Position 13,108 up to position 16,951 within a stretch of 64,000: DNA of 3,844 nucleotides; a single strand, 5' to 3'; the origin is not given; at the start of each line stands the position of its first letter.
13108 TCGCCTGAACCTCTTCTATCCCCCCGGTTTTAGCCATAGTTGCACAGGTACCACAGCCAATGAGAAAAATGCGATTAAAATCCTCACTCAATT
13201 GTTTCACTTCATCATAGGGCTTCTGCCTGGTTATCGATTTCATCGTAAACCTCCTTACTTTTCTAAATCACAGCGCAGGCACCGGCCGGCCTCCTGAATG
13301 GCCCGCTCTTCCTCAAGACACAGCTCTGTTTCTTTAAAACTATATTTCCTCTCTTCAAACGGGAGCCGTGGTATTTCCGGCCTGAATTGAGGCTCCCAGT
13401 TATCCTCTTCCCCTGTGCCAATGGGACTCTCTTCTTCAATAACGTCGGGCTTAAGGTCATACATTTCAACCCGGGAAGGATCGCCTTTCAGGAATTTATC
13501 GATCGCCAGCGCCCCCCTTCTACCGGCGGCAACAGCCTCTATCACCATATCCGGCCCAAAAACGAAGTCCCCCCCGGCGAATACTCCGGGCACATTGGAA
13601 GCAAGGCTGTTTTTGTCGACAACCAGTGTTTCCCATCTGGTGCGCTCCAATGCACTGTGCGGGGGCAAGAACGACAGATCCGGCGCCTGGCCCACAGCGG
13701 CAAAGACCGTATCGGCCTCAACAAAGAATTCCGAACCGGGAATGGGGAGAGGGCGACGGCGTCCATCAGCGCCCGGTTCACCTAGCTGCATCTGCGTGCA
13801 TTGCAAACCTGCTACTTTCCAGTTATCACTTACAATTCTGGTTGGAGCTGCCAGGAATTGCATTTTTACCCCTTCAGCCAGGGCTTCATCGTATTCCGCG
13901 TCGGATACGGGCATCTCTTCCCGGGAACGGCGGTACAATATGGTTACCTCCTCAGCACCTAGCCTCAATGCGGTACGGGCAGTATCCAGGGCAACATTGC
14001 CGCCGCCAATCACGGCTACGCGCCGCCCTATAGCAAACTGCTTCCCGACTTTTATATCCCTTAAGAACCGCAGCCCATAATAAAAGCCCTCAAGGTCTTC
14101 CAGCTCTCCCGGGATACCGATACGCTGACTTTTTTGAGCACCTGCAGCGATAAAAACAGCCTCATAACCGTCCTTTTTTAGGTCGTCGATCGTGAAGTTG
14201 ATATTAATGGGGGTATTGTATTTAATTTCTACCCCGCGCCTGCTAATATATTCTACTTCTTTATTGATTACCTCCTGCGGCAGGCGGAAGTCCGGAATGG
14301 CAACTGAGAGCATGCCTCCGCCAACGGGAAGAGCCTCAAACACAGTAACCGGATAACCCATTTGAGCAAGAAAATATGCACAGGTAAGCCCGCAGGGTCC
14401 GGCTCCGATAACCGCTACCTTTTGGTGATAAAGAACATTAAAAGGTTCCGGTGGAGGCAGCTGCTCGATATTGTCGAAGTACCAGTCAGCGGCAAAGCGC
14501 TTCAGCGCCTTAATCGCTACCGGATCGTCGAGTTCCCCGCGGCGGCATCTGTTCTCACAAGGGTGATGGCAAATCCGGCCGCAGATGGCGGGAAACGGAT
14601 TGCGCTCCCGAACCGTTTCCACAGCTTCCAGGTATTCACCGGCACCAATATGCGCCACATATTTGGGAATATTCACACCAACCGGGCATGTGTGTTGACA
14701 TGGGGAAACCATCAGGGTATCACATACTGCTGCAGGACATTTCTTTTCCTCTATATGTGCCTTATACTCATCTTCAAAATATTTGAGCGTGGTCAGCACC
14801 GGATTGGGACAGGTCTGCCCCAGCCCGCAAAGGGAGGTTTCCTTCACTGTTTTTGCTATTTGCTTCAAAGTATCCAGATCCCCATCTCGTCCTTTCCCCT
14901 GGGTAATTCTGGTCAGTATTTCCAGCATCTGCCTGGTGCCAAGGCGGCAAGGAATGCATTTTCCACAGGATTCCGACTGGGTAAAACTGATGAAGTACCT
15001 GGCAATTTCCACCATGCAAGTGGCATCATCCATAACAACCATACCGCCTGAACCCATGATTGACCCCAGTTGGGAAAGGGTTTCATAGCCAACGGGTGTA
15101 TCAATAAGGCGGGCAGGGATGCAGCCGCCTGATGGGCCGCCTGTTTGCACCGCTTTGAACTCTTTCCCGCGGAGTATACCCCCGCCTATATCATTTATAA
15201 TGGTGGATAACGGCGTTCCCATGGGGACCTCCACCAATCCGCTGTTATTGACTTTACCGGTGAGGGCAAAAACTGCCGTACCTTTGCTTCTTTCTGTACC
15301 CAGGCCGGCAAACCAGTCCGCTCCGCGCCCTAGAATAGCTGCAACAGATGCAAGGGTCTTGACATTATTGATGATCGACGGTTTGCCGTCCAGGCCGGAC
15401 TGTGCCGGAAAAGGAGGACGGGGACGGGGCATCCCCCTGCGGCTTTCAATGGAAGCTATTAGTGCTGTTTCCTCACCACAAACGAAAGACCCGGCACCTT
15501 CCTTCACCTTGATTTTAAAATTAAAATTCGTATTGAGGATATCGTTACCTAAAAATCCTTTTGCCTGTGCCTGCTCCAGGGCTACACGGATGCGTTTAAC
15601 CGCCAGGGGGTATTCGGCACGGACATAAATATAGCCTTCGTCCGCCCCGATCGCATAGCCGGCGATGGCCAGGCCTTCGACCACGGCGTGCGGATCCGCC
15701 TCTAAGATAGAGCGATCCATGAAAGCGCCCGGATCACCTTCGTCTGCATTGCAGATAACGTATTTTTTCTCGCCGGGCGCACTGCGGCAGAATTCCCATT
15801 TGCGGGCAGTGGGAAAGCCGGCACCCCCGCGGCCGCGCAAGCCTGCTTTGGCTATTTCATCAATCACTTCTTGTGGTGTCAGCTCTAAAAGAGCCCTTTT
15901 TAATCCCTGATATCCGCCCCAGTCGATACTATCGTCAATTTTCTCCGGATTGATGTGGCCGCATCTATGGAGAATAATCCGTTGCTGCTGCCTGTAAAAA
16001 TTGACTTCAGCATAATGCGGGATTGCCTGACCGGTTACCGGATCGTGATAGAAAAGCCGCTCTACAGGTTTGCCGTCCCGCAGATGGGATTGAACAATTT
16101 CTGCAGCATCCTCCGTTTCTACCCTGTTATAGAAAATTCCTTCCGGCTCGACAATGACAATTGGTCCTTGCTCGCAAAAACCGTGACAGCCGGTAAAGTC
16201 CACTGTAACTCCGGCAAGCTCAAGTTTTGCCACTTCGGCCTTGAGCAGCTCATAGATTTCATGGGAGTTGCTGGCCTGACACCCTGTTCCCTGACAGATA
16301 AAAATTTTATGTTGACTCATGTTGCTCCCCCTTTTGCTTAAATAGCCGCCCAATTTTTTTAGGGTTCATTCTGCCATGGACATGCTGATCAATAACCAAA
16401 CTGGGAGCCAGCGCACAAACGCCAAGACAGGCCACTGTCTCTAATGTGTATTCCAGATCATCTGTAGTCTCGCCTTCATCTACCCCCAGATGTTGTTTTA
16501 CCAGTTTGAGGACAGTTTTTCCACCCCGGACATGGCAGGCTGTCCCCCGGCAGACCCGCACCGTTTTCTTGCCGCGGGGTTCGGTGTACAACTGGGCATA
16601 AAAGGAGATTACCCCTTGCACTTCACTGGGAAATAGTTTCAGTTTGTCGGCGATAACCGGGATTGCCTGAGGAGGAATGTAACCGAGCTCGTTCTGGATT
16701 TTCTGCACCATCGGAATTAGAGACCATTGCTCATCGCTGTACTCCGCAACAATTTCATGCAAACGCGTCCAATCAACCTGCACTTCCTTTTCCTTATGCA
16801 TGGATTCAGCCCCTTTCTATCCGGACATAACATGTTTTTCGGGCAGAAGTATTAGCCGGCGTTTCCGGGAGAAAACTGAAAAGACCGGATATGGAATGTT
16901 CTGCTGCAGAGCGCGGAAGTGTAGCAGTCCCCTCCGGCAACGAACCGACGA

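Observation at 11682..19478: metFV joined in one operon to a NuoE + NuoF::GltD (Stn/Nfn-like) module and an FdhA/NuoG-like subunit: candidate undescribed type of methylene-THF reductase complex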

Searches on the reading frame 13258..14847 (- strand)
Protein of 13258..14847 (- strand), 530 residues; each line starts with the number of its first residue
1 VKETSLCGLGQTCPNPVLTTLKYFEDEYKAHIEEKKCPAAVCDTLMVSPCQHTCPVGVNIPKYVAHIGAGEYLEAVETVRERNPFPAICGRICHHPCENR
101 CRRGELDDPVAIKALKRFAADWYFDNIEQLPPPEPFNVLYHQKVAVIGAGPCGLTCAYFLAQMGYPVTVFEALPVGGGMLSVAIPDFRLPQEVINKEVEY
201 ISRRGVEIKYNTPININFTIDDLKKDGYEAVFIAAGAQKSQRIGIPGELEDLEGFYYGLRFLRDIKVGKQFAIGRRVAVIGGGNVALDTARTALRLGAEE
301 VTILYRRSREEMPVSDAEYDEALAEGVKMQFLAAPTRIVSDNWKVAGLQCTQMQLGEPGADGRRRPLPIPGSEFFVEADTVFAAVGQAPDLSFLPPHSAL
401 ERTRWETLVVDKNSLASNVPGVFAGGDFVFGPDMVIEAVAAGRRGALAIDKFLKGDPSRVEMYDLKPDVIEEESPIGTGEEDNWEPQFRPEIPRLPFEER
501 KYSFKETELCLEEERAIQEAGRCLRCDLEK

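Call 40: search_solved_structures(query=window:13258-14847:-, max_evalue=1e-60, show_alignments=3)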
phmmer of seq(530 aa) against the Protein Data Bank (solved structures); distinct sequences matched with E-value up to 1e-60: 8.
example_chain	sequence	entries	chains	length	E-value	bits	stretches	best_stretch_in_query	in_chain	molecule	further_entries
9bov_A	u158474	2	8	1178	8.3e-125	420.7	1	48-527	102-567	Molybdopterin oxidoreductase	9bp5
9n5u_A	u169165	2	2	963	1e-117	397.3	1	47-527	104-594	NfnA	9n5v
8oh5_C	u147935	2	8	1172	8.4e-102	344.8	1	48-527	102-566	Formate dehydrogenase-O, major subunit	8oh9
4ylf_B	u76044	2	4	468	4.1e-93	316.1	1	48-456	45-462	Dihydropyrimidine dehydrogenase subunit A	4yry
5jca_L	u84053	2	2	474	1.4e-90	307.8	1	48-454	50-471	NADH-dependent Ferredoxin:NADP Oxidoreductase (NfnI) subunit alpha | NADH-dependent Ferredoxin:NADP Oxidoreductase subunit alpha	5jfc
5vj7_A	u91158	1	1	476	9.9e-79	268.7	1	47-454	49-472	Oxidoreductase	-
2vdc_G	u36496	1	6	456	2.8e-62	214.4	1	38-455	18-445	GLUTAMATE SYNTHASE [NADPH] SMALL CHAIN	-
6s6s_G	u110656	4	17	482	7.2e-62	213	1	37-455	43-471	Glutamate synthase [NADPH] small chain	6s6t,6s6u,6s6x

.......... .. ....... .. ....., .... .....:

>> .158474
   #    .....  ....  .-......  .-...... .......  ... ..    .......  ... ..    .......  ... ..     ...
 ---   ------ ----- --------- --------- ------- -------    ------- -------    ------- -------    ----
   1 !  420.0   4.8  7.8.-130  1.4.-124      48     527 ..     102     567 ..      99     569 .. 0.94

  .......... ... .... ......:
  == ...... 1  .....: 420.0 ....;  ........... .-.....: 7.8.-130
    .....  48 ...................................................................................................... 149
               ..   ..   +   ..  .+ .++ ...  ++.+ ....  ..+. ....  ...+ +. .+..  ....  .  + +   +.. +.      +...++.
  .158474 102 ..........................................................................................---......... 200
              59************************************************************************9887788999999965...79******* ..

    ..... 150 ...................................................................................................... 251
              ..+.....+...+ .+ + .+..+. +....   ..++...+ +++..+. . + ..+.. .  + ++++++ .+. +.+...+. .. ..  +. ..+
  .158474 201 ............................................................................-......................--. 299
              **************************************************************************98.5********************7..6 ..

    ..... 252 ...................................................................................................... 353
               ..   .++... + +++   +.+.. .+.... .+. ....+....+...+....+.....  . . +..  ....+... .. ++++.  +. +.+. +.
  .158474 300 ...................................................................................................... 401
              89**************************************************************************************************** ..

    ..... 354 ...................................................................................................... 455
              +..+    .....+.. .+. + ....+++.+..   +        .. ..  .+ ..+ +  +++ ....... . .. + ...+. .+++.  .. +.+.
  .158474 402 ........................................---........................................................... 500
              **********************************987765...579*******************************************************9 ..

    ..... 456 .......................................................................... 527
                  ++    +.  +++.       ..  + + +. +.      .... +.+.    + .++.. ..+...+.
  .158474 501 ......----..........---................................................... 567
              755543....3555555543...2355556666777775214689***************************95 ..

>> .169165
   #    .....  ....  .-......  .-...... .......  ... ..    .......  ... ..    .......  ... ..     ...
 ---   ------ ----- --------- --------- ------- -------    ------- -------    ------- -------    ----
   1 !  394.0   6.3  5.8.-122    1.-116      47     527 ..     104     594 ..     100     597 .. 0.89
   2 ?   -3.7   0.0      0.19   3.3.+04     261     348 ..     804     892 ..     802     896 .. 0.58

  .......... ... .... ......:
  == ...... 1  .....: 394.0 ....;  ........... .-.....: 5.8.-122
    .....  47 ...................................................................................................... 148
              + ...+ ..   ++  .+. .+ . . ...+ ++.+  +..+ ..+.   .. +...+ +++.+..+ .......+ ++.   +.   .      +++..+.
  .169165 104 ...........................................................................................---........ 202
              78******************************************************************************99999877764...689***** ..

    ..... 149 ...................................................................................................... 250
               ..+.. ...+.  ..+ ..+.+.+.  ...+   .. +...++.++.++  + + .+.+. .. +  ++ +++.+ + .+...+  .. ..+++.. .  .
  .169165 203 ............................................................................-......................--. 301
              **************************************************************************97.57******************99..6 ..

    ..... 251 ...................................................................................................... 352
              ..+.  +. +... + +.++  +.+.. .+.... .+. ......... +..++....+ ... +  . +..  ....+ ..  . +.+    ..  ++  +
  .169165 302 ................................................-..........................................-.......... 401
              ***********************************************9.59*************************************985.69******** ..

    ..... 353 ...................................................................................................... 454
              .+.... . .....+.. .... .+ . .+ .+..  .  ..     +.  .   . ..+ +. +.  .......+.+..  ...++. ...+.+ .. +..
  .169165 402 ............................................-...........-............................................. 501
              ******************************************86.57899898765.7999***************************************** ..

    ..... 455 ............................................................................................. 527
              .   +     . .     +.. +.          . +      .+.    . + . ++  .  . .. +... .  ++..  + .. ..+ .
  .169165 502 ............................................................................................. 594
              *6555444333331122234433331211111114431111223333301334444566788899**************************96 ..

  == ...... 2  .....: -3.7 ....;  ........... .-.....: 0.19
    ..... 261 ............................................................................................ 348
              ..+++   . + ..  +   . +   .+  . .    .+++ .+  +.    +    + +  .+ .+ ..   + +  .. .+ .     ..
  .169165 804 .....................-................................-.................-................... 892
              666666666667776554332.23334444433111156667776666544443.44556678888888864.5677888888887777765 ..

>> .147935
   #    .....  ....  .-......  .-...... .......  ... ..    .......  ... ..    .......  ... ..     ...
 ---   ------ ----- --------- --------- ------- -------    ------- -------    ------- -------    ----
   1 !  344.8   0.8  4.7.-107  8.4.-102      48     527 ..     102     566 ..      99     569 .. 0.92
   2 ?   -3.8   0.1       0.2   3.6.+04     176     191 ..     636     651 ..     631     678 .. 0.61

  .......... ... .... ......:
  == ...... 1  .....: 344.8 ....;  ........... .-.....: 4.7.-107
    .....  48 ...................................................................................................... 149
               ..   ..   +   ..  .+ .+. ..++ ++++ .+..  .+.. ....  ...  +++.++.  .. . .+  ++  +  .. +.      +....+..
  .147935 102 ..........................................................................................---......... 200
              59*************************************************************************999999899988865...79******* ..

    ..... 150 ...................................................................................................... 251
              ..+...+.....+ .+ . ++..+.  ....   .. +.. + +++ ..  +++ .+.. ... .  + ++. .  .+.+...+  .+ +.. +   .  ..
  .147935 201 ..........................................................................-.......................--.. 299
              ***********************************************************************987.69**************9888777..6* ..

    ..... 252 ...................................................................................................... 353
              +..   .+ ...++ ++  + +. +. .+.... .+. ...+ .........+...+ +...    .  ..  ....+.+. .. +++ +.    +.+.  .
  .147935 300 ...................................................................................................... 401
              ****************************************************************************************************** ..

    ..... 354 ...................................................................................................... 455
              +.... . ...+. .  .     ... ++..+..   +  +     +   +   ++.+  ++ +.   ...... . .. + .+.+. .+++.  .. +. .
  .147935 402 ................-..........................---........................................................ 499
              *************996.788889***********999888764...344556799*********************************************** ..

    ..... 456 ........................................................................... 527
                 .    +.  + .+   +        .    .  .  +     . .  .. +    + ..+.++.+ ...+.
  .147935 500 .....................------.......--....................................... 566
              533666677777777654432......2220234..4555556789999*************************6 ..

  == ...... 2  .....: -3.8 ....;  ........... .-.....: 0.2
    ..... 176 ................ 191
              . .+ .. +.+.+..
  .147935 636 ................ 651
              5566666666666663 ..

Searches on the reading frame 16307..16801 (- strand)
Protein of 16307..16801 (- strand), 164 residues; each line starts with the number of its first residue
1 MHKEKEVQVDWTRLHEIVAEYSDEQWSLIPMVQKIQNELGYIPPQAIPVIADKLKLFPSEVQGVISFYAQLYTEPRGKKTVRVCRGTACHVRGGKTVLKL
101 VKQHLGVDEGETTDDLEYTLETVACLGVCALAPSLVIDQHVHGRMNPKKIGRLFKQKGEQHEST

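Call 3: search_protein_families(library=pfam, proteins=[window:16307-16801:-], max_evalue=0.001)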
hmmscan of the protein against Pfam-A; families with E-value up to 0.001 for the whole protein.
window:16307-16801:- (164 aa): 1 family
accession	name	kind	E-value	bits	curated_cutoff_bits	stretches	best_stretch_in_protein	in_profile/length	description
PF01257.25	2Fe-2S_thioredx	-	7.4e-46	156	24.8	1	15-155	2-142/145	Thioredoxin-like [2Fe-2S] ferredoxin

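Call 59: search_protein_families(library=ncbifam, proteins=[window:16307-16801:-], max_evalue=1e-10)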
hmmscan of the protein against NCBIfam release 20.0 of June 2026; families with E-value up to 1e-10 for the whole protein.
window:16307-16801:- (164 aa): 9 families
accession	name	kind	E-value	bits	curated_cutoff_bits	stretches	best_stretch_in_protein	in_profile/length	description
NF004638.0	PRK05988.1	equivalog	6.9e-45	152.7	198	1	5-156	5-156/159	formate dehydrogenase subunit gamma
NF005722.0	PRK07539.1-2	equivalog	3.2e-43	147.5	141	1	13-156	12-155/157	NADH-quinone oxidoreductase subunit NuoE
TIGR01958.1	nuoE_fam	subfamily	4.8e-35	120.9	142.4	1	15-155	3-145/148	NADH-quinone oxidoreductase subunit NuoE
NF005747.0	PRK07571.1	equivalog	9.6e-35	119.8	224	1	8-154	19-165/173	bidirectional hydrogenase complex protein HoxE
NF005721.0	PRK07539.1-1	equivalog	3.5e-32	111.8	308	1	13-155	33-175/292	NADH-quinone oxidoreductase subunit NuoE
NF005725.0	PRK07539.1-5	equivalog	4e-29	101.5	220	1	15-156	26-170/174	NADH-quinone oxidoreductase subunit NuoE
NF005723.0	PRK07539.1-3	equivalog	4.2e-23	82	226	1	17-155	13-154/158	NADH-quinone oxidoreductase subunit NuoE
NF005724.0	PRK07539.1-4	equivalog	2e-20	73.7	280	1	24-154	38-169/240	NADH-quinone oxidoreductase subunit NuoE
NF009040.0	PRK12373.1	equivalog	3.1e-16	60.1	514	1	24-154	35-166/400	NADH-quinone oxidoreductase subunit E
